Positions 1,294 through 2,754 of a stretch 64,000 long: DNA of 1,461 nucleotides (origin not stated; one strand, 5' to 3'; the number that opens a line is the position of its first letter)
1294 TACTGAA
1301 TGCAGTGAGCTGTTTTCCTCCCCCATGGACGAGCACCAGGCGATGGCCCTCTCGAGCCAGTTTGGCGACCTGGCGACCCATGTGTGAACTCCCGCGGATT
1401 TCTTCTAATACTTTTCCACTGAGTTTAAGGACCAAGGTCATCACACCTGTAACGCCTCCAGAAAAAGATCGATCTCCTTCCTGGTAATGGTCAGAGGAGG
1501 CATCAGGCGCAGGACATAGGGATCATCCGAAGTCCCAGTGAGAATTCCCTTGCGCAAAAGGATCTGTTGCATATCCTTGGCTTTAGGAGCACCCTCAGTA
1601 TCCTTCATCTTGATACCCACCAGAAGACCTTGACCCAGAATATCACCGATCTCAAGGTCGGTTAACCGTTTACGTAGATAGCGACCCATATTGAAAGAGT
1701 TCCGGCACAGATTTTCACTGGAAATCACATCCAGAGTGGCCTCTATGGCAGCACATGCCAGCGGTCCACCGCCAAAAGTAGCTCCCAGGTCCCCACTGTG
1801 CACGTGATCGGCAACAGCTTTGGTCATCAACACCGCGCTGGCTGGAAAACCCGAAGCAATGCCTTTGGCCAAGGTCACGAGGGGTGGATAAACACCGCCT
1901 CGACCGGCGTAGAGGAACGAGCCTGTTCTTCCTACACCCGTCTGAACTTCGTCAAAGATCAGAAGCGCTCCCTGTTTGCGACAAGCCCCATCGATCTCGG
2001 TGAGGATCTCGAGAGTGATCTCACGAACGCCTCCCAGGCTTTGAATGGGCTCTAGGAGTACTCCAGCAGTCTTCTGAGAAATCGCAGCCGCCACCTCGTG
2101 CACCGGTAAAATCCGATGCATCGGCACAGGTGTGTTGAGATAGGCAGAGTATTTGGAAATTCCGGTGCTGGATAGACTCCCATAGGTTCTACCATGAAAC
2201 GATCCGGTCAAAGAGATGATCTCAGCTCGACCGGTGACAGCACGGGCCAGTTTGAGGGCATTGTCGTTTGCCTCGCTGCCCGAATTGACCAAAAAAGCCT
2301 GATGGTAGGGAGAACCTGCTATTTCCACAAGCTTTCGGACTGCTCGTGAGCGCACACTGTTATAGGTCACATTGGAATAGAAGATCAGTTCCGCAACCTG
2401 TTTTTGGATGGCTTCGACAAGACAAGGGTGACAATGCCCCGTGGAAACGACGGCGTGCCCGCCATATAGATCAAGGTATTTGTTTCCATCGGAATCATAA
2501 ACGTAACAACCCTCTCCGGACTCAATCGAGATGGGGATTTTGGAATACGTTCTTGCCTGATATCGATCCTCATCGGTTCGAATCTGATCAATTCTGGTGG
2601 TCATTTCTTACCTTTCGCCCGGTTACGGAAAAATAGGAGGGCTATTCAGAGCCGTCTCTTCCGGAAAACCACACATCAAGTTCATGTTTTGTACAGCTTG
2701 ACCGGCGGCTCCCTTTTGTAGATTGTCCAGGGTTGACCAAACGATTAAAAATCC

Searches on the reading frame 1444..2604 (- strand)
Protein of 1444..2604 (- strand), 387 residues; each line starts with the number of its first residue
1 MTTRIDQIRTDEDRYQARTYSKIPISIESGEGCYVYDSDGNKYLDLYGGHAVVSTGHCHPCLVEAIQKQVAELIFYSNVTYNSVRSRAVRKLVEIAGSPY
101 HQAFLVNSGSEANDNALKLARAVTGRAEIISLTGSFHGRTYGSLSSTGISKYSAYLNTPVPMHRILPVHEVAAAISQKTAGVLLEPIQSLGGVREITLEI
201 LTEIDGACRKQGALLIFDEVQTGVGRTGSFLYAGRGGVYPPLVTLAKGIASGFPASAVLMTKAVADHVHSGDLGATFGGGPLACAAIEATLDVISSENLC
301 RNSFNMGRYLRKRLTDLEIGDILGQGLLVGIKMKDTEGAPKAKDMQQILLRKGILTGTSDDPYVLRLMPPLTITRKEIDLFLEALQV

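Call 71: list_cluster_members(proteins=[window:1444-2604:-, window:7602-9050:-, window:15362-16825:-, window:20405-21868:+, window:37539-38939:+, window:40153-41544:-, window:27969-29063:-, window:9690-10733:+, window:18222-19244:+, window:44533-45666:+])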
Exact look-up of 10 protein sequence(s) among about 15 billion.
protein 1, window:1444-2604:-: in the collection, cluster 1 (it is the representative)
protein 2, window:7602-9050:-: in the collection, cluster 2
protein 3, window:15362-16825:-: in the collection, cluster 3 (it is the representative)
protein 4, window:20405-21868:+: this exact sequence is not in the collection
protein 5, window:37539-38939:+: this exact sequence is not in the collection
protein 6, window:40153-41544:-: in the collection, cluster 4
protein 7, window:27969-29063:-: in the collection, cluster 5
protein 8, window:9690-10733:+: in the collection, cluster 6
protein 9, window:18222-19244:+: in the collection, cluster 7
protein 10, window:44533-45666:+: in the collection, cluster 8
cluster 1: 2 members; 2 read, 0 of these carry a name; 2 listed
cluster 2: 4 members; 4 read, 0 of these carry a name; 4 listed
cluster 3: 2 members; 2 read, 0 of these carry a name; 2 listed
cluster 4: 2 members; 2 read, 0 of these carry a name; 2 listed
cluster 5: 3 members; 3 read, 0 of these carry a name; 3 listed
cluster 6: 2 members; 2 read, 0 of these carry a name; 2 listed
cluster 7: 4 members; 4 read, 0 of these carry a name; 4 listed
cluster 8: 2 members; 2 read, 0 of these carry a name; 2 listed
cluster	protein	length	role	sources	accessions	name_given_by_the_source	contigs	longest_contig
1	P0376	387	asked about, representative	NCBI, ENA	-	-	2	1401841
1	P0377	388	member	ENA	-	-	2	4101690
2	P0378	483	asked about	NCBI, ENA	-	-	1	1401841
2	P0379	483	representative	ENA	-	-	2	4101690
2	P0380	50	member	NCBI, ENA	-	-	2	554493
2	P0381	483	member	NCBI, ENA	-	-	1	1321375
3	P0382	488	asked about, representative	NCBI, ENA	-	-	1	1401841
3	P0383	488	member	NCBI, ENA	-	-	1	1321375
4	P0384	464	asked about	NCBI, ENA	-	-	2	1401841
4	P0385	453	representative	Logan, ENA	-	-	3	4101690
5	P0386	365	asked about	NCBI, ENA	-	-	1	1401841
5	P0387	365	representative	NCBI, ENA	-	-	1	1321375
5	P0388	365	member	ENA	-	-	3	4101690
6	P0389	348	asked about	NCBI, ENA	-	-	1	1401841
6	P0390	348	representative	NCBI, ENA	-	-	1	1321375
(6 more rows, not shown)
